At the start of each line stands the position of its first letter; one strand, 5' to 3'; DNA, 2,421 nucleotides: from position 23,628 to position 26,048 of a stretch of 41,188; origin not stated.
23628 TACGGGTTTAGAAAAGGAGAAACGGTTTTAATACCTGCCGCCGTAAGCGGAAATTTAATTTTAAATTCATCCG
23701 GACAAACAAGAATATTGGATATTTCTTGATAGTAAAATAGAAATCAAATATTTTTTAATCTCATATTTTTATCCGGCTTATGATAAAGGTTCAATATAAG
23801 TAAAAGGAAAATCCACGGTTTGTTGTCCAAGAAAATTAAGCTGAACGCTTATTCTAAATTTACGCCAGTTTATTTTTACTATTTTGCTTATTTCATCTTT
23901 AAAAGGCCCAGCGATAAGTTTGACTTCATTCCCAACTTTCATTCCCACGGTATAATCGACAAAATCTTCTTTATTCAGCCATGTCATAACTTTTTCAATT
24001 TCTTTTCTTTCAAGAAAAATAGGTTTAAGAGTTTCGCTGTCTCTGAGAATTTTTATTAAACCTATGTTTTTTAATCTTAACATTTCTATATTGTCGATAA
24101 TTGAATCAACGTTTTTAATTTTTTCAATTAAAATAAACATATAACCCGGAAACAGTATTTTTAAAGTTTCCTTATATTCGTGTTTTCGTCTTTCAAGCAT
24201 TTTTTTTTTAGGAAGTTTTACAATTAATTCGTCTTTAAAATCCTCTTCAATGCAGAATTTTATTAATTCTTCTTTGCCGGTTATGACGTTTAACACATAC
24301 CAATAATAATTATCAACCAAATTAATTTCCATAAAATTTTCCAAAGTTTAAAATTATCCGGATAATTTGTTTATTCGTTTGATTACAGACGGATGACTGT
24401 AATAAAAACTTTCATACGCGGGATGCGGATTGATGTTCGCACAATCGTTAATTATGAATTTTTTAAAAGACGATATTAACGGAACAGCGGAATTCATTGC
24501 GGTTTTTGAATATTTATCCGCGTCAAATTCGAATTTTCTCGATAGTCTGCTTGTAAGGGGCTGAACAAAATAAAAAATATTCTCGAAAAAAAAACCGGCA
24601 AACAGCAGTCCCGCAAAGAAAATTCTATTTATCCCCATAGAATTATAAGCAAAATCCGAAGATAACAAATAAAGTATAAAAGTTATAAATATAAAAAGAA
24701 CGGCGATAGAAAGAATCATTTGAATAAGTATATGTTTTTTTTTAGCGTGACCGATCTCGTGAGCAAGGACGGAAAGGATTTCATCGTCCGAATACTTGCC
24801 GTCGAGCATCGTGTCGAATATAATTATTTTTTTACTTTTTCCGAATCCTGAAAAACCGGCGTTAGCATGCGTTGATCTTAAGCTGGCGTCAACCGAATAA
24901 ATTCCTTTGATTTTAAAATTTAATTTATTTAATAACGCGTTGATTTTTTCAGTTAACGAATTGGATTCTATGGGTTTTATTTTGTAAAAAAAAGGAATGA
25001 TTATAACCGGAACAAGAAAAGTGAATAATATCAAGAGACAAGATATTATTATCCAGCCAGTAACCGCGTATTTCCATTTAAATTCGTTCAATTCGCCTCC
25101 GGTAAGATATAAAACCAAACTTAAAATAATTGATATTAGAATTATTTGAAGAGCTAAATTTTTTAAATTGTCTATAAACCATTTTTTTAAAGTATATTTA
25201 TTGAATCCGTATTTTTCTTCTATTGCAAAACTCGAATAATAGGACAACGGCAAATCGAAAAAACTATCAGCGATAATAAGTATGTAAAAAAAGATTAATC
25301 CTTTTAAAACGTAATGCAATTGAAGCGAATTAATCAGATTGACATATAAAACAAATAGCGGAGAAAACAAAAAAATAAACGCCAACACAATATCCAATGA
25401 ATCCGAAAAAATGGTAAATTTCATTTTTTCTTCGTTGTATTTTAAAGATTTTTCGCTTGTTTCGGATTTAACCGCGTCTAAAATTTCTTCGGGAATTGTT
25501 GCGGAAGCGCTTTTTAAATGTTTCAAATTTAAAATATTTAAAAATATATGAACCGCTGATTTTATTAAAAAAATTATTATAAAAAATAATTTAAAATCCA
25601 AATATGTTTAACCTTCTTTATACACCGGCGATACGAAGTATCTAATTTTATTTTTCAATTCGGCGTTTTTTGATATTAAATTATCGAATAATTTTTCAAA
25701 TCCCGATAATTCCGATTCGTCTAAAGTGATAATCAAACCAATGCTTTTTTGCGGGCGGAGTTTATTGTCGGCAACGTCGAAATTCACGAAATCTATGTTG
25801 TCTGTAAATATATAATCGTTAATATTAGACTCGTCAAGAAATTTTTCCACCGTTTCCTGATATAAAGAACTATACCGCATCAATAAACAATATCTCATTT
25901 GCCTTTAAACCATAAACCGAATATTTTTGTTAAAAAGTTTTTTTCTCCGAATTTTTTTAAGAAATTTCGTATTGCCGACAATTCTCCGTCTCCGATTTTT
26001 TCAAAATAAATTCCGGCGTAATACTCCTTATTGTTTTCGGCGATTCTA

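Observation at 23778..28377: Specialised NusG paralog as the terminal gene of a PilZ / M48-protease / KE-rich TPR membrane-protein operon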

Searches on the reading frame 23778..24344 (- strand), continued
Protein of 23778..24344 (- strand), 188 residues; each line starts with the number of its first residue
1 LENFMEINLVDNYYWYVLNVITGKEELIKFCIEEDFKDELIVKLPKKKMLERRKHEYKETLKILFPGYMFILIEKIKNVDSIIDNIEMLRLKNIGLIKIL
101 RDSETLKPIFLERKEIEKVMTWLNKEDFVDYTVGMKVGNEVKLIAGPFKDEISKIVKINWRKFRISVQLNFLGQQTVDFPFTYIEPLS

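Call 64: search_protein_families(library=pfam, proteins=[L001:3775-4329:+, L001:5006-6094:+, L003:9097-9999:+, L003:10568-11206:+, L003:11182-12732:+, L013:335-1213:+, L013:1775-3034:+, L003:6000-9089:+, L001:6497-7009:-], max_evalue=0.01)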
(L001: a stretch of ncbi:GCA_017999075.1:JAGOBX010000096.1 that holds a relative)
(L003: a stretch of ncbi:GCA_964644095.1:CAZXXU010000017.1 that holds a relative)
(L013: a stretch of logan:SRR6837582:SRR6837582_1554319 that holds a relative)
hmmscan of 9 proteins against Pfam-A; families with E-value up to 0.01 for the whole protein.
L001:3775-4329:+ (184 aa): 0 families

L001:5006-6094:+ (362 aa): 1 family
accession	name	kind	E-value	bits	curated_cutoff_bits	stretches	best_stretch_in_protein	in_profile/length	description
PF13528.12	Glyco_trans_1_3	-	0.00049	19.8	25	0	5-130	2-117/322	Glycosyl transferase family 1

L003:9097-9999:+ (300 aa): 3 families
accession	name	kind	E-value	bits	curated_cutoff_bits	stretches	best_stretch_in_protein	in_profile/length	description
PF13174.12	TPR_6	-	0.00081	20.3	26.3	1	90-120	3-33/33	Tetratricopeptide repeat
PF07719.23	TPR_2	-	0.0036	17.8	27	0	88-119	2-33/34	Tetratricopeptide repeat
PF09205.15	DUF1955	-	0.0096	16.2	26.4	1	51-118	85-146/159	Domain of unknown function (DUF1955)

L003:10568-11206:+ (212 aa): 1 family
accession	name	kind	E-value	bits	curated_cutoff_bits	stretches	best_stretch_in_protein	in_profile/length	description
PF07697.16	7TMR-HDED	-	0.0016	18.9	27.6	0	44-85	3-42/224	7TM-HD extracellular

L003:11182-12732:+ (516 aa): 4 families
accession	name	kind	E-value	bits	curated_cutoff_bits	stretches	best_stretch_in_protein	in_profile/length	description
PF07698.17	7TM-7TMR_HD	-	4.4e-21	76.1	29.4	1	55-266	4-190/190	7TM receptor with intracellular HD hydrolase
PF01966.28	HD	-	3.4e-09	37.4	22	1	291-435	1-116/116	HD domain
PF07697.16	7TMR-HDED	-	6.7e-06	26.7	27.6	1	9-42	186-219/224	7TM-HD extracellular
PF12670.12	DUF3792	-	0.0063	17.1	31.3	1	141-221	7-86/115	Protein of unknown function (DUF3792)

L013:335-1213:+ (292 aa): 1 family
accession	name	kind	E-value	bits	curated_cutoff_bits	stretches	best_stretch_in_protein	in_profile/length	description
PF13174.12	TPR_6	-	3.9e-06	27.6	26.3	1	82-111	4-33/33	Tetratricopeptide repeat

L013:1775-3034:+ (420 aa): 2 families
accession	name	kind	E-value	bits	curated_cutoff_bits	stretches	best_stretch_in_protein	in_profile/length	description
PF07698.17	7TM-7TMR_HD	-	3.7e-13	50.3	29.4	1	261-419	3-140/190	7TM receptor with intracellular HD hydrolase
PF07697.16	7TMR-HDED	-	6.2e-11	43.2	27.6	1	64-251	67-221/224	7TM-HD extracellular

L003:6000-9089:+ (1029 aa): 3 families
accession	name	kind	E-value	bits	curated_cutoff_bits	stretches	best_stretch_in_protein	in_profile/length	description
PF00263.26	Secretin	-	6.5e-43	146.7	27.5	1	846-1019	2-168/169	Bacterial type II and III secretion system protein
PF03958.22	Secretin_N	-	4.5e-29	100.9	28.2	3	525-587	1-66/69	Bacterial type II/III secretion system short domain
PF07719.23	TPR_2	-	0.0069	16.9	27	0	63-92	1-30/34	Tetratricopeptide repeat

L001:6497-7009:- (170 aa): 0 families
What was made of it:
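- On LoaP (NF033641): One relative has a weak glycosyltransferase-like gene downstream (call 64).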

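Call 65: find_encoding_contigs(protein=P0029, flank=6000, max_places=3)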
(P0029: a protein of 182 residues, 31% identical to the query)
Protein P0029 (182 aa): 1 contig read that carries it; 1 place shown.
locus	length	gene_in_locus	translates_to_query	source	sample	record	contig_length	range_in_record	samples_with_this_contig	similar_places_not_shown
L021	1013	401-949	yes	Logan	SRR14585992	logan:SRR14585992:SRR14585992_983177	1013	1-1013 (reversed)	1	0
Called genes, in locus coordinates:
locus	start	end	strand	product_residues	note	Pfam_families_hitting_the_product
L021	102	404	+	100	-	-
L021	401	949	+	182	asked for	PF02357:NusG, PF00467:KOW (faint)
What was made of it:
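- Tried and rejected: It lies on a 1-kb contig from an unrelated run and was uninformative (call 65).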

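Call 74: find_related_loci(query=A4, collection=metagenome_contigs, flank=8000)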
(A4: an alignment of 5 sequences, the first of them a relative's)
Query A4 (184 aa) in metagenome_contigs; peptide patterns used: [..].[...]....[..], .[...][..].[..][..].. (x = any residue, [..] = any of these).
600 stretches matched a pattern, but none encodes a relative of the query by tblastn (E <= 1e-3).
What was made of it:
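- Tried and rejected: The metagenome_contigs scan returned no confirmed relative (call 74).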

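Call 75: search_protein_families(library=padloc, proteins=[window:23778-24332:-], max_evalue=0.01)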
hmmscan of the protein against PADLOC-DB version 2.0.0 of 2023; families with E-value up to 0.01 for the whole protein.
window:23778-24332:- (184 aa): 0 families

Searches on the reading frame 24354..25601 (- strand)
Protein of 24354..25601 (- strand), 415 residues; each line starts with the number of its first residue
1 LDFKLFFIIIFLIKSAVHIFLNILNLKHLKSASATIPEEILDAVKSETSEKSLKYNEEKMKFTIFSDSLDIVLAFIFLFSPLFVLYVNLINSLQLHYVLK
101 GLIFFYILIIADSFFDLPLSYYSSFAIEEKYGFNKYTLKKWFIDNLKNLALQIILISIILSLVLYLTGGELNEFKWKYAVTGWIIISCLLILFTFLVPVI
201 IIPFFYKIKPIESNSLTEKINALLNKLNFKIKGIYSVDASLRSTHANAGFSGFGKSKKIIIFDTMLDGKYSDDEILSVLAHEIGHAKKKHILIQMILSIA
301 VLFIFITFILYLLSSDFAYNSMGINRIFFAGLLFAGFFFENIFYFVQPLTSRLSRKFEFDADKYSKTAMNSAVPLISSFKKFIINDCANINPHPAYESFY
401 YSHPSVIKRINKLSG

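Call 3: search_protein_families(library=pfam, proteins=[window:24354-25601:-], max_evalue=0.01)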
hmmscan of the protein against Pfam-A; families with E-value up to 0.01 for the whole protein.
window:24354-25601:- (415 aa): 3 families
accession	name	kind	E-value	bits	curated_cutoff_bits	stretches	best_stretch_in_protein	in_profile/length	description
PF16491.10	Peptidase_M48_N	-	4.4e-36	124.9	27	1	26-207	2-179/179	CAAX prenyl protease N-terminal, five membrane helices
PF01435.24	Peptidase_M48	-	4.8e-32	111.7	20.3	1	212-414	3-183/186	Peptidase family M48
PF10026.15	DUF2268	-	1.8e-05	24.7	23.6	1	215-286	7-76/195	Predicted Zn-dependent protease (DUF2268)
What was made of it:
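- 24354..25601 (-): Ste24-type M48 zinc metalloprotease (multi-TM N-domain + HEIGH catalytic domain). Peptidase_M48_N 125 bits and Peptidase_M48 112 bits (call 3).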

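Call 4: search_protein_families(library=ncbifam, proteins=[window:24354-25601:-], max_evalue=0.01)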
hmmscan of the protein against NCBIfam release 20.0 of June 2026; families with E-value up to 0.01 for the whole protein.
window:24354-25601:- (415 aa): 6 families
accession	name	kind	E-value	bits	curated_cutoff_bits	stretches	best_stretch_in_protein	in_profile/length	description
NF002775.0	PRK02870.1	equivalog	4.7e-09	36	285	1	207-396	103-291/338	zinc metalloprotease HtpX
NF003965.0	PRK05457.1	equivalog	2.4e-08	33.7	245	1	216-413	79-281/285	protease HtpX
NF002669.0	PRK02391.1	equivalog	1.5e-06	27.6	341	1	244-381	103-238/298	zinc metalloprotease HtpX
NF002322.0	PRK01265.1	equivalog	0.00017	21.2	275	1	146-313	14-176/325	zinc metalloprotease HtpX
NF002826.0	PRK03001.1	equivalog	0.00024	20.4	369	1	205-304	56-154/285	zinc metalloprotease HtpX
NF052399.1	M48_lipo_LoiP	exception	0.0068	15.9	365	0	269-300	116-147/247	metalloprotease LoiP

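Call 42: find_homologous_proteins(query=window:24354-25601:-, max_evalue=1e-20)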
Query window:24354-25601:- (415 aa): 1765 proteins with E <= 1e-20 among 8000 candidates; the best 120 are listed.
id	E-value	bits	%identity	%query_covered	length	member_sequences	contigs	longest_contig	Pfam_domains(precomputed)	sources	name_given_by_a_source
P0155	2.8e-259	878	100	100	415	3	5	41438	PF01435.25,PF16491.11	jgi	-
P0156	2.0e-164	566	65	98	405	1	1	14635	PF01435.25,PF16491.11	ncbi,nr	ncbi:M48 family metallopeptidase, partial [Candidatus Dependentiae bacterium]|nr:M48 family metallop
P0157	1.1e-126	442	52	96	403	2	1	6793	PF01435.25,PF16491.11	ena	-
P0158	3.0e-116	407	48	100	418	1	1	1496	PF01435.25,PF16491.11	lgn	-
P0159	2.7e-110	388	45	99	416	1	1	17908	PF01435.25,PF16491.11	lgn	-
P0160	2.1e-104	368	44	100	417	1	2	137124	PF01435.25,PF16491.11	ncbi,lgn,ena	-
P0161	1.2e-103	366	44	99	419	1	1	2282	PF01435.25,PF16491.11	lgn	-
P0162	9.6e-102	359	43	100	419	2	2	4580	PF01435.25,PF16491.11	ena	-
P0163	6.1e-101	357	43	93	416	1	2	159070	PF01435.25,PF16491.11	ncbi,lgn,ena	-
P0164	1.3e-100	356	43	99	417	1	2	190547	PF01435.25,PF16491.11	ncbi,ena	-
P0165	1.5e-100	355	43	99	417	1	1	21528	PF01435.25,PF16491.11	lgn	-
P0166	9.9e-100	353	42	99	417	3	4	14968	PF01435.25,PF16491.11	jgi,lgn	jgi:STE24 endopeptidase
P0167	1.1e-99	353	41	100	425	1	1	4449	PF01435.25,PF16491.11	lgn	-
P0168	6.2e-99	350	43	99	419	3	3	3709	PF01435.25,PF16491.11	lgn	-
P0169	1.9e-96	342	41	99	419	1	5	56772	PF01435.25,PF16491.11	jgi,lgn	jgi:STE24 endopeptidase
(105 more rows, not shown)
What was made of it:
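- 24354..25601 (-): Many 'STE24 endopeptidase' homologs (call 42).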

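Call 43: find_encoding_contigs(protein=P0156, flank=8000, max_places=2)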
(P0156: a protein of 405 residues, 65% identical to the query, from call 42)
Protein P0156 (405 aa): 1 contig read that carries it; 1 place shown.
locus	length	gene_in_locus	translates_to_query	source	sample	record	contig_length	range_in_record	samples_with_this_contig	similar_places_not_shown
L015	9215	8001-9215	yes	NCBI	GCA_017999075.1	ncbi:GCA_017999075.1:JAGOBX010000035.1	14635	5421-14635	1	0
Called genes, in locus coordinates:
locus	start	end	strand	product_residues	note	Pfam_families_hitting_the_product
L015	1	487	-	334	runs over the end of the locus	PF02424:ApbE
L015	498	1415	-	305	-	PF00350:Dynamin_N (faint), PF01926:MMR_HSR1, PF02421:FeoB_N, PF04548:AIG1, PF00009:GTP_EFTU, PF16897:MMR_HSR1_Xtn (weak), PF07650:KH_2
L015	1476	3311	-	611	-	PF13522:GATase_6, PF13537:GATase_7, PF01380:SIS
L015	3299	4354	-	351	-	PF01636:APH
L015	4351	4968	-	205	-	PF27545:CsoS1D_N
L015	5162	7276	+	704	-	-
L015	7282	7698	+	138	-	PF07238:PilZ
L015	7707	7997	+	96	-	-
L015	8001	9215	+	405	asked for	PF16491:Peptidase_M48_N, PF01435:Peptidase_M48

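Call 44: find_encoding_contigs(protein=P0160, flank=8000, max_places=2)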
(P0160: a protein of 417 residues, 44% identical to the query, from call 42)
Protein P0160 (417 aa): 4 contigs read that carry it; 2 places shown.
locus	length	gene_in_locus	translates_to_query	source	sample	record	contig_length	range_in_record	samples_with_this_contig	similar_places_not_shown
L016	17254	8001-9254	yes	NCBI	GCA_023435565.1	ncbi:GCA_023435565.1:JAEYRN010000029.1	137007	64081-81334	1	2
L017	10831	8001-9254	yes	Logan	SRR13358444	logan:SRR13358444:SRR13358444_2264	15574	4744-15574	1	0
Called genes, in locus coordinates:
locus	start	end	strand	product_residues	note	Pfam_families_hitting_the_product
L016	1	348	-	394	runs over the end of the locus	PF00768:Peptidase_S11, PF07943:PBP5_C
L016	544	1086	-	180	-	PF10646:Germane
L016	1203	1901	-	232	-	-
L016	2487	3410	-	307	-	PF02016:Peptidase_S66, PF17676:Peptidase_S66C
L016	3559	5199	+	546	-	PF03323:GerA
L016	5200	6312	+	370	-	PF03845:Spore_permease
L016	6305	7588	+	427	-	PF25198:Spore_GerAC_N, PF05504:Spore_GerAC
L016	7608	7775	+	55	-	-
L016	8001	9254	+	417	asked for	PF16491:Peptidase_M48_N, PF01435:Peptidase_M48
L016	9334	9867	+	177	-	-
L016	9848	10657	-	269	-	PF01471:PG_binding_1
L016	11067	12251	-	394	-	PF00768:Peptidase_S11, PF13354:Beta-lactamase2, PF07943:PBP5_C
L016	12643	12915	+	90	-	-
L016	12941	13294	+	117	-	PF07875:Coat_F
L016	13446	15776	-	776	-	PF03636:Glyco_hydro_65N, PF03632:Glyco_hydro_65m, PF03633:Glyco_hydro_65C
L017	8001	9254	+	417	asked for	PF16491:Peptidase_M48_N, PF01435:Peptidase_M48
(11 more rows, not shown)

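Call 45: find_encoding_contigs(protein=P0157, flank=8000, max_places=2)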
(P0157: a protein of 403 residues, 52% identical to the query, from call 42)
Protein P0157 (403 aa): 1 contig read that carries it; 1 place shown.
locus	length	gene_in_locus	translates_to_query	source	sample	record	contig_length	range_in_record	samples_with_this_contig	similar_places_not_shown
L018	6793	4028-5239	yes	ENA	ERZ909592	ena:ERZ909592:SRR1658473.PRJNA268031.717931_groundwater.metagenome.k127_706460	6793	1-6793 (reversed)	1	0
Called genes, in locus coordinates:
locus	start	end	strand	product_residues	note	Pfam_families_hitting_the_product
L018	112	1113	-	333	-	PF13609:Porin_4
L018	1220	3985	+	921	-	PF07719:TPR_2 (faint), PF13181:TPR_8 (faint), PF17874:TPR_MalT (faint), PF13374:TPR_10 (faint), PF13424:TPR_12 (weak), PF00211:Guanylate_cyc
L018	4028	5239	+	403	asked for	PF16491:Peptidase_M48_N, PF01435:Peptidase_M48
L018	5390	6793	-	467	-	?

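Call 75: search_protein_families(library=padloc, proteins=[window:24354-25601:-], max_evalue=0.01)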
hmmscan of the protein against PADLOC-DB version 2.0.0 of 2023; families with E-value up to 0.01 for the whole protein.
window:24354-25601:- (415 aa): 0 families

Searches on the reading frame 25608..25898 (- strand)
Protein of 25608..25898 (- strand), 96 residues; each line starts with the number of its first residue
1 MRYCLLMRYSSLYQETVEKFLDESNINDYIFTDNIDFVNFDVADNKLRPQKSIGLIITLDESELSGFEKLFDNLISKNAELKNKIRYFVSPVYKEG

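Call 3: search_protein_families(library=pfam, proteins=[window:25608-25898:-], max_evalue=0.01)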
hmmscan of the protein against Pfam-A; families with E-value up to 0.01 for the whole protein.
window:25608-25898:- (96 aa): 0 families

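Call 4: search_protein_families(library=ncbifam, proteins=[window:25608-25898:-], max_evalue=0.01)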
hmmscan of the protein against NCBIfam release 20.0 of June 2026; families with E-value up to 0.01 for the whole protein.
window:25608-25898:- (96 aa): 1 family
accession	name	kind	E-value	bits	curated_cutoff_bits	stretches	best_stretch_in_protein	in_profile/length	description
NF045581.1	PG0541_fam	equivalog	0.006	16.6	45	1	9-90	7-90/91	PG0541 family transporter-associated protein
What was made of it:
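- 25608..25898 (-): 96-aa protein with a predicted P-II/CutA/DUF3240-like ferredoxin fold. Weak NCBIfam PG0541_fam hit, E=0.006 (call 4).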

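Call 75: search_protein_families(library=padloc, proteins=[window:25608-25898:-], max_evalue=0.01)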
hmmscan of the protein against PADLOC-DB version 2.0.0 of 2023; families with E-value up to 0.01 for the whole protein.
window:25608-25898:- (96 aa): 0 families

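Call 86: predict_structure(protein=window:25608-25898:-)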
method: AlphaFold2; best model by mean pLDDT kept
length: 96 residues; sequences in the alignment: 1
mean_pLDDT: 84.2   pTM: 0.67
mean pLDDT of the five models: 84.2, 83.6, 83.3, 76.9, 74.2
residues with pLDDT >= 90: 15; 70-90: 78; 50-70: 2; < 50: 1
segments of 3 or more residues with pLDDT < 50: none
pLDDT, mean of each block of 10 residues (from residue 1): 88 86 85 79 81 87 90 85 85 69
secondary structure, 60 per line:
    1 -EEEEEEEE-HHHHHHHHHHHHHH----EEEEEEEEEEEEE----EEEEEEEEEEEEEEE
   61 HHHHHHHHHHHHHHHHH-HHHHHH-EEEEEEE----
elements in order: E2-9 H11-24 E29-41 E46-60 H61-77 H79-84 E86-92
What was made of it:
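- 25608..25898 (-): Single-sequence AF2 model, pLDDT 84 (call 86).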

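Call 88: fold_search(model_id=the predicted structure, library=pdb)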
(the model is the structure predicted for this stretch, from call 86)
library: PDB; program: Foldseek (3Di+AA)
matches with E <= 10: 1453; with E <= 0.001: 165
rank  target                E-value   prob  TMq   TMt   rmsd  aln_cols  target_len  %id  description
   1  7obj_B                2.6e-05  1.00  0.55  0.52   3.8        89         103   15  Carbon regulatory PII-like protein SbtB from Synechocystis sp. 6803 in complex with cyclic di-AMP (c-di-AMP) (released 2022-02-02)
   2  3ce8                  3.0e-05  1.00  0.63  0.67   3.9        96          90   11  Crystal structure of a duf3240 family protein (sbal_0098) from shewanella baltica os155 at 2.40 A resolution (released 2008-03-11)
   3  7r30_B                3.2e-05  1.00  0.55  0.53   3.7        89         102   15  Carbon regulatory PII-like protein SbtB from Synechocystis sp. 6803 in complex with ADP and AMP resulting from ADP soa (released 2023-02-15)
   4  7obj_C                3.2e-05  1.00  0.53  0.52   4.0        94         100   15  Carbon regulatory PII-like protein SbtB from Synechocystis sp. 6803 in complex with cyclic di-AMP (c-di-AMP) (released 2022-02-02)
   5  7obj_A                3.4e-05  1.00  0.52  0.50   3.8        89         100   13  Carbon regulatory PII-like protein SbtB from Synechocystis sp. 6803 in complex with cyclic di-AMP (c-di-AMP) (released 2022-02-02)
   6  6mm2                  4.4e-05  1.00  0.60  0.58   4.6       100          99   10  Carbon regulatory PII-like protein SbtB from Cyanobium sp. 7001 bound to ATP and calcium (released 2019-09-18)
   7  2xzw_I                5.1e-05  1.00  0.61  0.57   3.9        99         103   14  STRUCTURE OF PII FROM SYNECHOCOCCUS ELONGATUS IN COMPLEX WITH 2- OXOGLUTARATE AT LOW 2-OG CONCENTRATIONS (released 2010-12-08)
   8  4c3k_C                5.4e-05  1.00  0.60  0.59   4.2        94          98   14  Structure of mixed PII-ADP complexes from S. elongatus (released 2014-02-12)
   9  7r30_C                5.4e-05  1.00  0.56  0.54   3.9        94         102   16  Carbon regulatory PII-like protein SbtB from Synechocystis sp. 6803 in complex with ADP and AMP resulting from ADP soa (released 2023-02-15)
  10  1ufl_A                5.4e-05  1.00  0.61  0.55   6.6       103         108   16  Crystal Structure of TT1020 from Thermus thermophilus HB8 (released 2003-11-30)
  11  2xzw_F                5.8e-05  1.00  0.60  0.55   4.0        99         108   14  STRUCTURE OF PII FROM SYNECHOCOCCUS ELONGATUS IN COMPLEX WITH 2- OXOGLUTARATE AT LOW 2-OG CONCENTRATIONS (released 2010-12-08)
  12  3l7p_C                6.6e-05  1.00  0.65  0.68   3.9        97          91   13  Crystal structure of SMU.1657c, Putative nitrogen regulatory protein PII from streptococcus mutans (released 2010-12-29)
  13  1naq_B                6.6e-05  1.00  0.62  0.59   3.8        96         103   16  Crystal structure of CUTA1 from E.coli at 1.7 A resolution (released 2003-11-25)
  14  3lf0_B                6.6e-05  1.00  0.62  0.54   6.1       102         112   11  Crystal structure of the ATP bound Mycobacterium tuberculosis nitrogen regulatory PII protein (released 2010-07-07)
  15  2gw8                  7.1e-05  1.00  0.62  0.60   3.6        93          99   17  Structure of the PII signal transduction protein of Neisseria meningitidis at 1.85 resolution (released 2006-06-13)
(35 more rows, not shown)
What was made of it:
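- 25608..25898 (-): Foldseek hits to SbtB, P-II, CutA and DUF3240, TM 0.55-0.66 (call 88).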
